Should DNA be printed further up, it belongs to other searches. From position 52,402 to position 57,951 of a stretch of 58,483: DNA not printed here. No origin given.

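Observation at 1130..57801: Orphan 56.7-kb co-directional hybrid PKS-NRPS assembly line (loading + 11 modules) with an unusual domain inventory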

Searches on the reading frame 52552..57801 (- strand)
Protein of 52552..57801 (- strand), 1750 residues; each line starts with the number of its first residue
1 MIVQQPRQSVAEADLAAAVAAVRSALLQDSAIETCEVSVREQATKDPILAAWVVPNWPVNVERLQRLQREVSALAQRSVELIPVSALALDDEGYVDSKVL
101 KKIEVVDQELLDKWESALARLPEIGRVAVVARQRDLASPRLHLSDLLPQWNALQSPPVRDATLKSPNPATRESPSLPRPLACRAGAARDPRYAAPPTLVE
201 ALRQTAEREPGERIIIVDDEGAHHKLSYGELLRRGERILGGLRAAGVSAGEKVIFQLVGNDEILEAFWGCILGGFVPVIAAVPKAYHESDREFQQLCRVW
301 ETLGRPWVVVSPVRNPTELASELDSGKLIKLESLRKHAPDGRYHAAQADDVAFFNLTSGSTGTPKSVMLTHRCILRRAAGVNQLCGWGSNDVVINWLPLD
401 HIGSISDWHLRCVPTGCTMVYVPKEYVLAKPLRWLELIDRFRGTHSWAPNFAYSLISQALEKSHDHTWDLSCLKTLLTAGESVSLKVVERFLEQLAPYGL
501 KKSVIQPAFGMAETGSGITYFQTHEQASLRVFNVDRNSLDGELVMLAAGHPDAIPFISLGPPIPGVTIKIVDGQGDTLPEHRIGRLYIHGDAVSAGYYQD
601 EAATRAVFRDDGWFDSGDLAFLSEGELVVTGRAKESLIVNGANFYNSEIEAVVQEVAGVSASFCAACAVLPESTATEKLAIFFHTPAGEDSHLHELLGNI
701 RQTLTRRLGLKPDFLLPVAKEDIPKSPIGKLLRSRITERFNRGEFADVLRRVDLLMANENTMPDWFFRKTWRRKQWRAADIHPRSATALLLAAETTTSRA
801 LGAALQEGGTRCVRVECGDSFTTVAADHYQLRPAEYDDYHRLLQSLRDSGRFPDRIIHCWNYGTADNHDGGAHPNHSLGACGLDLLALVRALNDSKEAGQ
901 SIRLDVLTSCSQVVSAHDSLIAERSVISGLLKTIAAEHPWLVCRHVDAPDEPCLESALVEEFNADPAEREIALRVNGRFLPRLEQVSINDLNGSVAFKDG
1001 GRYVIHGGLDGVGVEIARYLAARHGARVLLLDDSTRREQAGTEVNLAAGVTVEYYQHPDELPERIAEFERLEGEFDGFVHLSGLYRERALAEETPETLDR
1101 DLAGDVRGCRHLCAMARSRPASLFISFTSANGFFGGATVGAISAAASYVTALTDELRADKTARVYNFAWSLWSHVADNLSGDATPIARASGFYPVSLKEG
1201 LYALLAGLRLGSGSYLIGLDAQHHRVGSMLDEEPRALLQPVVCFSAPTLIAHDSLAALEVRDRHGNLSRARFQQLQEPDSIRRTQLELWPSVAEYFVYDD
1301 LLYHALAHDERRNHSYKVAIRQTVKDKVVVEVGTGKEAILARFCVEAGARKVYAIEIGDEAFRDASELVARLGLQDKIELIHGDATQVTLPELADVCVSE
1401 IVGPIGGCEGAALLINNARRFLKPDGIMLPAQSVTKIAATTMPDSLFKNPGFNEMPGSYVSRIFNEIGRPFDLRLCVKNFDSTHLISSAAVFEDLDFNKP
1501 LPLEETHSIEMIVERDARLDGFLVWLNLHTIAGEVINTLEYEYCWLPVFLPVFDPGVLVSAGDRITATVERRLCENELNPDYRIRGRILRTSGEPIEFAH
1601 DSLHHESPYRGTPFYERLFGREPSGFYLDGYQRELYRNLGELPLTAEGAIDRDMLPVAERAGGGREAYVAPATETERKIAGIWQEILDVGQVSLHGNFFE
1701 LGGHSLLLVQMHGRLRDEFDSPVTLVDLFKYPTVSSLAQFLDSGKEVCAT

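Call 23: search_protein_families(library=ncbifam, proteins=[window:52552-57801:-], max_evalue=0.01)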
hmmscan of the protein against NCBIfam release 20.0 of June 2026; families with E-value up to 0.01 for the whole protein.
window:52552-57801:- (1750 aa): 128 families (the best 25 are shown)
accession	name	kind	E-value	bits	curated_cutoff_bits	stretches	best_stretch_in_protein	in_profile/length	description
NF005850.0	PRK07768.1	subfamily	2.1e-92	310.2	572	1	199-740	5-543/545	long-chain-fatty-acid--CoA ligase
NF004282.0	PRK05691.1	subfamily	2.1e-86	289.6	4090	2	192-746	5-564/4334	non-ribosomal peptide synthase/polyketide synthase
NF006624.1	PRK09192.1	subfamily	1.1e-75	255.1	600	1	188-746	8-566/567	fatty acyl-AMP ligase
NF040633.1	FadD32_Coryne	exception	3.9e-56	190.6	875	1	344-737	196-609/614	FadD32-like long-chain-fatty-acid--AMP ligase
NF004510.0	PRK05851.1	equivalog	3.3e-53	180.6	621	1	311-738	114-518/525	long-chain-fatty acid--ACP ligase MbtM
NF004509.1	PRK05850.1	subfamily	4.5e-53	180.4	775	1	217-746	29-574/578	fatty-acid--AMP ligase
NF009124.0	PRK12476.1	subfamily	6.7e-48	163.3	922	1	345-742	189-606/612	fatty acyl-AMP ligase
NF004837.0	PRK06187.1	subfamily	7.5e-48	163.1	476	2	326-744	146-526/531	long-chain-fatty-acid--CoA ligase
NF038339.3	FAAL_FadD32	equivalog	6.5e-45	153.4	975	1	346-669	174-518/625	long-chain-fatty-acid--AMP ligase FadD32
NF038337.1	FAAL_FadD21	exception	3.1e-44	151.4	1100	1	220-746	33-575/579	fatty-acid--AMP ligase FAAL21/FadD21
NF038338.1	FAAL_FadD28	exception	1.7e-39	135.6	1100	1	218-746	31-576/580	fatty-acid--AMP ligase FAAL28/FadD28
NF045894.1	PKS_plus_SDR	equivalog_domain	1.1e-38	132.7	1740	1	756-1217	932-1378/1515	type I polyketide synthase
NF009233.0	PRK12583.1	subfamily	2.1e-38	132.1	832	2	558-705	374-519/558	fatty acid CoA ligase family protein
NF038078.1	NRPS_MxcG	equivalog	1.5e-36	125.2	2300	2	146-690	412-915/1442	myxochelin non-ribosomal peptide synthetase MxcG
NF005702.0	PRK07514.1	subfamily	2.7e-35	121.7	558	2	558-732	323-492/506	malonyl-CoA synthase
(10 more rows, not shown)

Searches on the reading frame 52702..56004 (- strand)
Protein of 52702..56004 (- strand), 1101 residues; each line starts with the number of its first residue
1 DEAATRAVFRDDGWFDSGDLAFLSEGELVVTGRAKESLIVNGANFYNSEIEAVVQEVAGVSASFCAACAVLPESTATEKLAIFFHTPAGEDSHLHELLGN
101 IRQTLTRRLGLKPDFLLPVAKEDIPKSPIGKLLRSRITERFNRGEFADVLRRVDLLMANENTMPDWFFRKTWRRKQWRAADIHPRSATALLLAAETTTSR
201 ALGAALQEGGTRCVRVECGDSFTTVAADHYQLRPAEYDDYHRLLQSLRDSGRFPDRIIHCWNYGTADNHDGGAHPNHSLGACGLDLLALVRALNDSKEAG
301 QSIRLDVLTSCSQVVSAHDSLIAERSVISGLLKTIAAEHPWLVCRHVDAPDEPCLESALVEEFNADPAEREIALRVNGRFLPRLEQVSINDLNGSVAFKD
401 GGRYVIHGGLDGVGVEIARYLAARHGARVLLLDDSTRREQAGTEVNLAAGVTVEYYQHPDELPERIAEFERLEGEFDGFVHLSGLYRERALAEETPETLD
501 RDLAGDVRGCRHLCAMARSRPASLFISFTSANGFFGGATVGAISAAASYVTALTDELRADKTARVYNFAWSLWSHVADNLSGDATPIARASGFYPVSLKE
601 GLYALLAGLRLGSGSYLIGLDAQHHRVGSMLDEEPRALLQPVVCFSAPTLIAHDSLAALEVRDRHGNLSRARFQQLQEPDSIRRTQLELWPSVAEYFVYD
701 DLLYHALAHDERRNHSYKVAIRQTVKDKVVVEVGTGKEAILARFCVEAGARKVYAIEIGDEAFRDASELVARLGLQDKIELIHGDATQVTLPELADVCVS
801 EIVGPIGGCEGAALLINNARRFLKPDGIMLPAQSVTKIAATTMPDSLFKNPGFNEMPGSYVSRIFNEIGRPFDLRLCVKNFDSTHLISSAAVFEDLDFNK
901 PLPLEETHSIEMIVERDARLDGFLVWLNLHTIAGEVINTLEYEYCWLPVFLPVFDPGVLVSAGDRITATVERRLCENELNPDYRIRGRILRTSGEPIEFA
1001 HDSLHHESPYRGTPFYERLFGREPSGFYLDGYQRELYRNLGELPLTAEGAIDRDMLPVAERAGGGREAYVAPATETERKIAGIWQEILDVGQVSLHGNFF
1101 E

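Call 17: find_homologous_proteins(query=window:52702-56004:-, max_evalue=1e-20)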
Query window:52702-56004:- (1101 aa): 120 proteins with E <= 1e-20 among 8000 candidates.
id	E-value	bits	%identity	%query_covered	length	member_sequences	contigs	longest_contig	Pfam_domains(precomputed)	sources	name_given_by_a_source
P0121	2.1e-271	922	62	31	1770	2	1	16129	PF08659.17,PF05185.23,PF21394.4,PF00550.32,PF00501.35,PF00106.32,PF23024.2,PF01370.28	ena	-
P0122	7.7e-137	476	36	57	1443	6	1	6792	PF08659.17,PF21394.4,PF00550.32,PF00501.35,PF13193.13,PF00106.32,PF23024.2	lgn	-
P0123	2.9e-136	474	36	58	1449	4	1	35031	PF08659.17,PF21394.4,PF00550.32,PF13561.13,PF00501.35,PF00106.32,PF23024.2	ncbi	ncbi:MAG: SDR family NAD(P)-dependent oxidoreductase [Nostoc sp. DedQUE01]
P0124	1.8e-135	472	34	70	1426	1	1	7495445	PF08659.17,PF21394.4,PF00550.32,PF13561.13,PF00501.35,PF00106.32,PF23024.2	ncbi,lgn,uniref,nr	ncbi:SDR family NAD(P)-dependent oxidoreductase [Nostoc sp. C057]|uniref:SDR family NAD(P)-dependent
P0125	1.3e-134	469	38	60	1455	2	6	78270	PF08659.17,PF21394.4,PF00550.32,PF13561.13,PF00501.35,PF13193.13,PF00106.32,PF23024.2,PF22953.4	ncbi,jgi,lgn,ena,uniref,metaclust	ncbi:SDR family NAD(P)-dependent oxidoreductase [Scytonema sp. PCC 10023]|uniref:SDR family NAD(P)-d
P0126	4.2e-134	467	34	70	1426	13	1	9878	PF08659.17,PF21394.4,PF00550.32,PF13561.13,PF00501.35,PF00106.32,PF23024.2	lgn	-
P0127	8.1e-134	466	37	62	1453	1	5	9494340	PF08659.17,PF21394.4,PF00550.32,PF13561.13,PF00501.35,PF13193.13,PF00106.32,PF23024.2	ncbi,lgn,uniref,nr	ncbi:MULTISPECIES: SDR family NAD(P)-dependent oxidoreductase [Nostocales]|uniref:SDR family NAD(P)-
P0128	6.8e-133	463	34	70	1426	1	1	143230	PF08659.17,PF21394.4,PF00550.32,PF13561.13,PF00501.35,PF00106.32,PF23024.2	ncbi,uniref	ncbi:SDR family NAD(P)-dependent oxidoreductase [Nostoc sp.]|uniref:SDR family NAD(P)-dependent oxid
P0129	1.1e-132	462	34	70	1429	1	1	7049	PF08659.17,PF21394.4,PF00550.32,PF13561.13,PF00501.35,PF00106.32,PF23024.2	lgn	-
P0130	1.1e-132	462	34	70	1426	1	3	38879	PF08659.17,PF21394.4,PF00550.32,PF13561.13,PF00501.35,PF00106.32,PF23024.2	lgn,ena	-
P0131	1.9e-132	462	36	62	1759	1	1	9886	PF08659.17,PF21394.4,PF00550.32,PF13561.13,PF12697.14,PF00501.35,PF13193.13,PF00975.27,PF00106.32,PF23024.2,PF22953.4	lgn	-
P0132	5.5e-132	460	35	61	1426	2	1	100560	PF08659.17,PF21394.4,PF00550.32,PF13561.13,PF00501.35,PF00106.32,PF23024.2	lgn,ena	-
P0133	8.4e-132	459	34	70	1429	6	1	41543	PF08659.17,PF21394.4,PF00550.32,PF13561.13,PF00501.35,PF00106.32,PF23024.2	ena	-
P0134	1.2e-131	459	34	70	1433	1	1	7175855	PF08659.17,PF21394.4,PF00550.32,PF13561.13,PF00501.35,PF00106.32,PF23024.2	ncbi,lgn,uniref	ncbi:SDR family NAD(P)-dependent oxidoreductase [Nostoc sp. C110]|uniref:SDR family NAD(P)-dependent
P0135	1.3e-131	459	37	61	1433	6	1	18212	PF08659.17,PF21394.4,PF00550.32,PF13561.13,PF00501.35,PF13193.13,PF00106.32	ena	-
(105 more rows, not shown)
